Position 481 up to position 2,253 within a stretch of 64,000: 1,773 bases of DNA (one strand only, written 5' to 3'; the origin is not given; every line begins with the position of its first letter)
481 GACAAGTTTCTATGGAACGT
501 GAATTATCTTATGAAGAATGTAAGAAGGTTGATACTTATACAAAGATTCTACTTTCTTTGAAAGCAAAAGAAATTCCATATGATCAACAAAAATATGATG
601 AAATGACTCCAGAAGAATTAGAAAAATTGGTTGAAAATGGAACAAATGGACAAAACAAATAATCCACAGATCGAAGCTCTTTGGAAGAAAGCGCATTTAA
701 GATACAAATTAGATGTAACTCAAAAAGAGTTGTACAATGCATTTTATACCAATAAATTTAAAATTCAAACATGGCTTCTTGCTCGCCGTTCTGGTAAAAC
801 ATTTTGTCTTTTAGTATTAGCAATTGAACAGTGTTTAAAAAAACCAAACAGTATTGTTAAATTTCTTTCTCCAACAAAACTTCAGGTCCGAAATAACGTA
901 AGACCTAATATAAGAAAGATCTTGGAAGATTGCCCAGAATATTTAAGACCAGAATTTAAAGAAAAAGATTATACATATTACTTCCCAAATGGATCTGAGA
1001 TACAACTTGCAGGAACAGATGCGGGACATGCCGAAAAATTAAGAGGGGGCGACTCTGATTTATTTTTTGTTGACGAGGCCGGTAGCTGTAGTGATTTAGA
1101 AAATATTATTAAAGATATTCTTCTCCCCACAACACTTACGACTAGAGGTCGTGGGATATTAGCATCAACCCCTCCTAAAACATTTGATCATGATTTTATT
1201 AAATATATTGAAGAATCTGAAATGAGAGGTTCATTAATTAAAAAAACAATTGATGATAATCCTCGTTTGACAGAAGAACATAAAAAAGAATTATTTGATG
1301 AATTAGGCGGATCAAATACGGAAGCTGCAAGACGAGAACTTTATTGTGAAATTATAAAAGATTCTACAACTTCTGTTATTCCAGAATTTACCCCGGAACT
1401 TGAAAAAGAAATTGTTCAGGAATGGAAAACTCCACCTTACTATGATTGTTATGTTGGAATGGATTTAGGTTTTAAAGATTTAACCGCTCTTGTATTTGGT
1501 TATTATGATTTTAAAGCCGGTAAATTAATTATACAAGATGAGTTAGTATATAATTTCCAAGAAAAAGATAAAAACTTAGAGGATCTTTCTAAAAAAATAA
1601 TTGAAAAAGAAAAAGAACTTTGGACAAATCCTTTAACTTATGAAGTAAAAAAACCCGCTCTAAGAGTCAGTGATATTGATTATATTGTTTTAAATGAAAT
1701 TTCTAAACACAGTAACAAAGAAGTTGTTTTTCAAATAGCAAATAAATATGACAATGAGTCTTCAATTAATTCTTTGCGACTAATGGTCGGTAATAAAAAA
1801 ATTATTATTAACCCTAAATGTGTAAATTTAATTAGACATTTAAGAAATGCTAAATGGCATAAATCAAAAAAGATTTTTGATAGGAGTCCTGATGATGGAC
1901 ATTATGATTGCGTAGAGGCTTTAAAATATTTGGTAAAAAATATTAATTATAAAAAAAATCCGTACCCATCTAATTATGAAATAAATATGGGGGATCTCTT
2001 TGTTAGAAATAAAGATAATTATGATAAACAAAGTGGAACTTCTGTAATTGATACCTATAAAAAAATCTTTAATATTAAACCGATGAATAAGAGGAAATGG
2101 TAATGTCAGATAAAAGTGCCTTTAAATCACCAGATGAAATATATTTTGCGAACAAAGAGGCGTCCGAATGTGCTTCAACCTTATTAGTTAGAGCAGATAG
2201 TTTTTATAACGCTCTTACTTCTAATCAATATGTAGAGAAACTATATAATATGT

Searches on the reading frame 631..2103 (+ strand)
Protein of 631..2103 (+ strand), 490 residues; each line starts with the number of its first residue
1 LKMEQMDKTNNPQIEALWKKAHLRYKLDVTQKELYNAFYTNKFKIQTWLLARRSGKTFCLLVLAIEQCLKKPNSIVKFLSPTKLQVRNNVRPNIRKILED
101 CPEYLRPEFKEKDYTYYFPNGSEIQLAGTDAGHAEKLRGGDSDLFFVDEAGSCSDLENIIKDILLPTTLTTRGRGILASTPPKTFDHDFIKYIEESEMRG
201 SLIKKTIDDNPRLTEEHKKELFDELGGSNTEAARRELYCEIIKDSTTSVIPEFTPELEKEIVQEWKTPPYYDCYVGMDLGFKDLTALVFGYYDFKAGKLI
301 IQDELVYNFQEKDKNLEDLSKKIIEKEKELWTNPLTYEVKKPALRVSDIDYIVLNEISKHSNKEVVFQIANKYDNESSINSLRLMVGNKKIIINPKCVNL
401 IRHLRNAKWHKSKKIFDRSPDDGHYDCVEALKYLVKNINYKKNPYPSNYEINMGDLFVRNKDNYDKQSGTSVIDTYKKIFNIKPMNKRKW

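Call 83: search_dna_similar(query=window:631-2103:+, collection=phages, mode=protein, max_rows=12)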
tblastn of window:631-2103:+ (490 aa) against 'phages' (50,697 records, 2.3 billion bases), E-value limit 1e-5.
Records with a match: 6; places in all: 6; records where one place covers at least 80% of the query: 6.
Best place of each record, by identity: <60% 6.
By first word of the organism name: Vibrio 4; Proteobacteria 1; Serratia 1.
By host as written in the record: Vibrio parahaemolyticus 2; Silvanigrella aquatica Nonnen-W8red 1; Serratia marcescens 1; Vibrio alginolyticus NBRC 15630 = ATCC 17749 1; Vibrio hyugaensis 1.
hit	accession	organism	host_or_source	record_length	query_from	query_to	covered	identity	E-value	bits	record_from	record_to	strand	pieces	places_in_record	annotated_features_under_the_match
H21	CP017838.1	Proteobacteria phage MWH-Nonnen-W8red 1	Silvanigrella aquatica Nonnen-W8red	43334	8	433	87%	28.7%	6e-29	127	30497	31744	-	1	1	record has no annotation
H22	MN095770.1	Serratia phage Slocum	Serratia marcescens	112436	31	442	84%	22.5%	6e-6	55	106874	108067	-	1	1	terminase large subunit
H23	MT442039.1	Vibrio phage vB_ValS_X1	Vibrio alginolyticus NBRC 15630 = ATCC ...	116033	31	433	82%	22.5%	3e-7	59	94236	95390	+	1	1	terminase large subunit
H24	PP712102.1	Vibrio phage VB_Vhy_SJ1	Vibrio hyugaensis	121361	31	433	82%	22.5%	3e-7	59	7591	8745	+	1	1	record has no annotation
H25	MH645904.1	Vibrio phage vB_VpS_PG07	Vibrio parahaemolyticus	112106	31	433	82%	22.5%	6e-7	59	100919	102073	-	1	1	terminase large subunit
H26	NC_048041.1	Vibrio phage vB_VpS_PG07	Vibrio parahaemolyticus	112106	31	433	82%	22.5%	6e-7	59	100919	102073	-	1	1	terminase large subunit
